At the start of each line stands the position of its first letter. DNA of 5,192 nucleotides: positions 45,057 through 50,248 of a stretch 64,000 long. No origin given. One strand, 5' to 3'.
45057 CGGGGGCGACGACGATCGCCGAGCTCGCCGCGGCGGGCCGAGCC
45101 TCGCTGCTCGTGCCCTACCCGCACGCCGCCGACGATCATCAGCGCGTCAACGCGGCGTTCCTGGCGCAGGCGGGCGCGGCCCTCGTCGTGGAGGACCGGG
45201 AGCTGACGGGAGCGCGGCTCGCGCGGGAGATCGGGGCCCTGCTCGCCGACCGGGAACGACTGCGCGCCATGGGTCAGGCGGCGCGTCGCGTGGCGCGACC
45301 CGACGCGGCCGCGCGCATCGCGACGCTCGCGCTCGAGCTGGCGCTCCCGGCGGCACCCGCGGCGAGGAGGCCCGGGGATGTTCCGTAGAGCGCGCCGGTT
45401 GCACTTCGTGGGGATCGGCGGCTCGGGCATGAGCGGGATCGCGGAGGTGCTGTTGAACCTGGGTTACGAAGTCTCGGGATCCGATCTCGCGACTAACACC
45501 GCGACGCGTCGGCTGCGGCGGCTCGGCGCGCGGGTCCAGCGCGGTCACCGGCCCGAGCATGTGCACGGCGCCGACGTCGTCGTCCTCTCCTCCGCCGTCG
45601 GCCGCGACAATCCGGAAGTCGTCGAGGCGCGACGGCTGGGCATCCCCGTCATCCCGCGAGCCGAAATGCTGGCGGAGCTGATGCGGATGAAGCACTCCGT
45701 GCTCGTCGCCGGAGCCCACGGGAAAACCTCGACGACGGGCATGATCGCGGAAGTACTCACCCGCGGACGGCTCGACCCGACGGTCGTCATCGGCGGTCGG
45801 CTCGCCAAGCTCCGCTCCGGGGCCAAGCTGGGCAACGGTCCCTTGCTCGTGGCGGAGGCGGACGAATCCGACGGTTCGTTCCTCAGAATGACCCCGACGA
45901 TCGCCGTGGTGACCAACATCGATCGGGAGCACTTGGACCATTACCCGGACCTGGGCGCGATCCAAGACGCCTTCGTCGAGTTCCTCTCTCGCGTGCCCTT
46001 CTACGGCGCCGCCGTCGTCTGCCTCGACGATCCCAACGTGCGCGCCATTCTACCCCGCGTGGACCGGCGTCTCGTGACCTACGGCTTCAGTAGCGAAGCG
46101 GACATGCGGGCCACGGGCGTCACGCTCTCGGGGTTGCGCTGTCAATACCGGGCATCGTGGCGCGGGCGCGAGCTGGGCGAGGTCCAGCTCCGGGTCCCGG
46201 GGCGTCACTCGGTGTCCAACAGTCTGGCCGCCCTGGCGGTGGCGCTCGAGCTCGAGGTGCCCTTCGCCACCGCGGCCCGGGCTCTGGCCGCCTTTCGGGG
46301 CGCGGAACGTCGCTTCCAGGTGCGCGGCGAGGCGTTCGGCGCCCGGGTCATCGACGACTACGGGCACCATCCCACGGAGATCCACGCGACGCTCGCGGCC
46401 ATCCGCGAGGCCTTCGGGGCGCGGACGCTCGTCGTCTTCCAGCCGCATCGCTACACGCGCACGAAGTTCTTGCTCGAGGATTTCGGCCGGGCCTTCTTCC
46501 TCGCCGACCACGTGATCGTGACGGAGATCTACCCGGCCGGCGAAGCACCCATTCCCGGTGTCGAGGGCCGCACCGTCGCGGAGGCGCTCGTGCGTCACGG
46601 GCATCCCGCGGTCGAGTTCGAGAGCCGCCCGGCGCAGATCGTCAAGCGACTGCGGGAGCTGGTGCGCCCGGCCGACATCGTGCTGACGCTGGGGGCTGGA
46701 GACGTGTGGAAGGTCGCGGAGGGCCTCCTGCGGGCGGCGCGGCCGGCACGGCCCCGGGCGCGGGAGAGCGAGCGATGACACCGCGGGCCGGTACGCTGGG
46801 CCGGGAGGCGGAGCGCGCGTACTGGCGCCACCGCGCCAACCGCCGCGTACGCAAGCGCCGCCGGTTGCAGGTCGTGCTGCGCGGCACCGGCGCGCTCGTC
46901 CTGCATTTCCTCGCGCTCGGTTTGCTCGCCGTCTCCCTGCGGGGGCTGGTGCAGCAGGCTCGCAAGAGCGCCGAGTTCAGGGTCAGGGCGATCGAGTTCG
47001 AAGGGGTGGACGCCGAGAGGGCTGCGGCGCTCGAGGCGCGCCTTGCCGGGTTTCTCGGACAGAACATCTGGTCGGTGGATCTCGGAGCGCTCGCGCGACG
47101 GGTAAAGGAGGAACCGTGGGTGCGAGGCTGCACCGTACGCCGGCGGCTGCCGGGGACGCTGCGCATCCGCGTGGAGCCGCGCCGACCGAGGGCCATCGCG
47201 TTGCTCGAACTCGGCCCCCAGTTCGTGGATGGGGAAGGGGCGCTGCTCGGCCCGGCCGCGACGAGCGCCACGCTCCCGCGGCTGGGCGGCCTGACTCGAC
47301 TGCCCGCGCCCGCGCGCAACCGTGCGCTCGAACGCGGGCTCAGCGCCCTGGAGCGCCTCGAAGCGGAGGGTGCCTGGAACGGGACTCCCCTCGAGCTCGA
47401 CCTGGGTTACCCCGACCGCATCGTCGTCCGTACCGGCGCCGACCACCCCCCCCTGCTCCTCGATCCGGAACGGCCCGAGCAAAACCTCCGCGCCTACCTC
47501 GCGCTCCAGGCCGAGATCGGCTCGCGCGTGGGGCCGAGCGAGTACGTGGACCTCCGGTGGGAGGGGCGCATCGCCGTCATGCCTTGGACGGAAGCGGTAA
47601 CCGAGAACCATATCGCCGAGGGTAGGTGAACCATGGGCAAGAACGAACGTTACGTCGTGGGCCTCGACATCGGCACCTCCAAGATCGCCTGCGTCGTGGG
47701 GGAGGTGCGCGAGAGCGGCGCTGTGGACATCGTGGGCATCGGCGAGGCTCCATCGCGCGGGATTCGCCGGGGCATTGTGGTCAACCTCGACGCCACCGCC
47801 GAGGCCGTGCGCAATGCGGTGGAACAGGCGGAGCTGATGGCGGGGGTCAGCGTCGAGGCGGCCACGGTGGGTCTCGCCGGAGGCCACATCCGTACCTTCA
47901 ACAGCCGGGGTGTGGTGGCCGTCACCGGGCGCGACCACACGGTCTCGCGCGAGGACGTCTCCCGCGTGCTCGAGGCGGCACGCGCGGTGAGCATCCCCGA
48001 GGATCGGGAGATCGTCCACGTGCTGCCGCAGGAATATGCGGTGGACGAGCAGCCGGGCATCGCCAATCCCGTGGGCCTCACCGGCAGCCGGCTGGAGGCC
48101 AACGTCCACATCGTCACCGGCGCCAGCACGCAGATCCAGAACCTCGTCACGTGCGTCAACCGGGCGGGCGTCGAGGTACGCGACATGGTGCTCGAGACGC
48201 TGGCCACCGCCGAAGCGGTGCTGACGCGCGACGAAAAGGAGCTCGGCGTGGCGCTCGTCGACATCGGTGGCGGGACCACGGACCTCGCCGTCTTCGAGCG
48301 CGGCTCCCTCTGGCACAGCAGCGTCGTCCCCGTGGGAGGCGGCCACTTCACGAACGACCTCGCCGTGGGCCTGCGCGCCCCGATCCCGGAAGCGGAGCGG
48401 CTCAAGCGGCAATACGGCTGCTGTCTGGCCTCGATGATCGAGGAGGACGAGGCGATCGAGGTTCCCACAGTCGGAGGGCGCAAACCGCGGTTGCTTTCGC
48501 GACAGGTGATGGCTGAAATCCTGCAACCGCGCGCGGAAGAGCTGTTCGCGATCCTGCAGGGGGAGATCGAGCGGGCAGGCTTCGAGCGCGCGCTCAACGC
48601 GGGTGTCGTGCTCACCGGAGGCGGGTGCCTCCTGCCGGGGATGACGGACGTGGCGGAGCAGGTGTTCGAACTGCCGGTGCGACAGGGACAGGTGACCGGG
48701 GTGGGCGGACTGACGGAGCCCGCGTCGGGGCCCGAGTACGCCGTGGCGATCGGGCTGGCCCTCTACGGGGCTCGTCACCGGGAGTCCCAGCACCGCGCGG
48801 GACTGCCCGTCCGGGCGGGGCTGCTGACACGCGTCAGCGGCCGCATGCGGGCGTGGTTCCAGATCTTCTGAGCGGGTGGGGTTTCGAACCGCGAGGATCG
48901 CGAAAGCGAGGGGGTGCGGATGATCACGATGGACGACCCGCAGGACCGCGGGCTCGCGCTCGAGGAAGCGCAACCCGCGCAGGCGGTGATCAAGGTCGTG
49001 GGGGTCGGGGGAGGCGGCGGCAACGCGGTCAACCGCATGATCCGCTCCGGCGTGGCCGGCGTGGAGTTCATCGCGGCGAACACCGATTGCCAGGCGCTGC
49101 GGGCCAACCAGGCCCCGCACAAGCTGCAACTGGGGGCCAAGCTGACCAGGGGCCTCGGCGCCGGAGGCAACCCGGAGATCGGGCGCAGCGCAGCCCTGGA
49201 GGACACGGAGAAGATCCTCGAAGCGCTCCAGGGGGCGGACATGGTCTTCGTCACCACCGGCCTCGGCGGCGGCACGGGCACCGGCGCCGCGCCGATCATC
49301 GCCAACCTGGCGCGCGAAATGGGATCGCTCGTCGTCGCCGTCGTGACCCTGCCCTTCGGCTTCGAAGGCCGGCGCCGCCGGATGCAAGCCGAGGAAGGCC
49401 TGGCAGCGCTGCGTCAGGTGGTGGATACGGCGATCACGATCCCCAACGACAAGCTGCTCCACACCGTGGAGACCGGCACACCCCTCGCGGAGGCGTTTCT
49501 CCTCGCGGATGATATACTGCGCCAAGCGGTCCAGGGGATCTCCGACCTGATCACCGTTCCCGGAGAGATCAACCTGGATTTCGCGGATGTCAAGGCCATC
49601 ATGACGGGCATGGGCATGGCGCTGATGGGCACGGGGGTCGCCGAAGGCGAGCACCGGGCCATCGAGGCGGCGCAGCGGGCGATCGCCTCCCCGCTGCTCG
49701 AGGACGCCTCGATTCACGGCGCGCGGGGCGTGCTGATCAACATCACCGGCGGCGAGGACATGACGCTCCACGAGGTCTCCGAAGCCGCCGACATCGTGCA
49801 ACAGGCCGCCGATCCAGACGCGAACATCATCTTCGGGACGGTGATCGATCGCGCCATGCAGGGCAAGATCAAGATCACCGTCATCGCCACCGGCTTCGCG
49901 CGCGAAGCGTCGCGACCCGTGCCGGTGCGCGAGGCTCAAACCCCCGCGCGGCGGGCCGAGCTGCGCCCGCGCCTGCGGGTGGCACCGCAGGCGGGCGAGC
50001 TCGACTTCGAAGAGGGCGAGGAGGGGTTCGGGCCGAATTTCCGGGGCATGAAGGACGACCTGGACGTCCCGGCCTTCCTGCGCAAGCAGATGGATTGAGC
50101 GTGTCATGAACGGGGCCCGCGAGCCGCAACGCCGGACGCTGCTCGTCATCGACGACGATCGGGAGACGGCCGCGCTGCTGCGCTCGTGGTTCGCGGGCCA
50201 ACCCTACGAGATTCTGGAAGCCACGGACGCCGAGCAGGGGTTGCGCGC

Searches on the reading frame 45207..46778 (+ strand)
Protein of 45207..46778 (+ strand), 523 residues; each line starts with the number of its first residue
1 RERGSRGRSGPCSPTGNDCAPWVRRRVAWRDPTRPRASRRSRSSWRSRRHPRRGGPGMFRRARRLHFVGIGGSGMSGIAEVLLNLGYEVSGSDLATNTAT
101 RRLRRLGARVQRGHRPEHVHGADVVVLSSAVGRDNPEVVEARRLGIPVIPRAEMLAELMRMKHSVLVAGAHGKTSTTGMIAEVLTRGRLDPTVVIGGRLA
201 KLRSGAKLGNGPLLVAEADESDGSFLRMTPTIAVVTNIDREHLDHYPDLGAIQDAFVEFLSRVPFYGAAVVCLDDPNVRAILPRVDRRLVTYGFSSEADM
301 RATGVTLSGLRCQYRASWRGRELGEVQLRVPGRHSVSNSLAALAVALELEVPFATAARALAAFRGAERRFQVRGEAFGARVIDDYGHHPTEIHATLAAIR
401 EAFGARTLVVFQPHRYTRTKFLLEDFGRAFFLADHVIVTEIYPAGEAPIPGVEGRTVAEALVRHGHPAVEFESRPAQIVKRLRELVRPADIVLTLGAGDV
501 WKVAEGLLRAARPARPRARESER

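Call 69: search_protein_families(library=pfam, proteins=[window:45207-46778:+], max_evalue=0.00001)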
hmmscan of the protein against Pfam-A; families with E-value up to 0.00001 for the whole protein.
window:45207-46778:+ (523 aa): 3 families
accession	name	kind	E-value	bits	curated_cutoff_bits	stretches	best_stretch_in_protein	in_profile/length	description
PF01225.30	Mur_ligase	-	5.5e-30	104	21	1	65-162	2-94/95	Mur ligase family, catalytic domain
PF08245.18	Mur_ligase_M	-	2.7e-25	90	24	1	167-346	1-200/200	Mur ligase middle domain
PF02875.26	Mur_ligase_C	-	2.4e-22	80.5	28.4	1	368-498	1-127/127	Mur ligase, glutamate ligase domain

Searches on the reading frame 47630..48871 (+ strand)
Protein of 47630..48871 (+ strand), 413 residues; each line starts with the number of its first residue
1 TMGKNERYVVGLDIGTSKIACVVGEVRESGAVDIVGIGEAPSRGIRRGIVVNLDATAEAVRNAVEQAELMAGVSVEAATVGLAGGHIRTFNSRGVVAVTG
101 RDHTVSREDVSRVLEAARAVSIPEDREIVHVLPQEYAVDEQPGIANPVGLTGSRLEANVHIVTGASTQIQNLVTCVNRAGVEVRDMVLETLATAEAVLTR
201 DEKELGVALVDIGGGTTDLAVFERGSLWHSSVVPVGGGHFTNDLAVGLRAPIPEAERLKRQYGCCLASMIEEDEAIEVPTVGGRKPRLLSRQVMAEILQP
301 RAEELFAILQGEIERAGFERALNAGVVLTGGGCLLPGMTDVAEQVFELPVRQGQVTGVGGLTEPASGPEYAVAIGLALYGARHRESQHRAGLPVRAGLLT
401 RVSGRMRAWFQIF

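Call 69: search_protein_families(library=pfam, proteins=[window:47630-48871:+], max_evalue=0.00001)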
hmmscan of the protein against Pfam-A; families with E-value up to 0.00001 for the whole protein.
window:47630-48871:+ (413 aa): 5 families
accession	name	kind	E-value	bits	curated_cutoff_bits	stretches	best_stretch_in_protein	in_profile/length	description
PF14450.12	FtsA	-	1.3e-51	174.7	31.8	2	208-375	1-127/127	Cell division protein FtsA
PF02491.25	SHS2_FTSA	-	3.5e-32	111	25.4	1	84-163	1-79/79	SHS2 domain inserted in FTSA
PF06723.19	MreB_Mbl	-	1.2e-10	41.2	27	1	202-352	142-303/327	MreB/Mbl protein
PF11104.14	PilM_2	-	6.4e-08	32.4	27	0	158-261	127-236/340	Type IV pilus assembly protein PilM;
PF06277.17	EutA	-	6.1e-06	25.8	27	0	199-239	137-177/475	Ethanolamine utilisation protein EutA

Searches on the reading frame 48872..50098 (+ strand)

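Call 69: search_protein_families(library=pfam, proteins=[window:48872-50098:+], max_evalue=0.00001)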
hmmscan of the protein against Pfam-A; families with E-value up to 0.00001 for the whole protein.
window:48872-50098:+ (408 aa): 2 families
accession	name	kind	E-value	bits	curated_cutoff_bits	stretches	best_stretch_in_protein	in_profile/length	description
PF00091.31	Tubulin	-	7.4e-49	167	33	1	40-198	2-188/190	Tubulin/FtsZ family, GTPase domain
PF12327.13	FtsZ_C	-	1.9e-36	124.6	27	1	248-342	1-94/95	FtsZ family, C-terminal domain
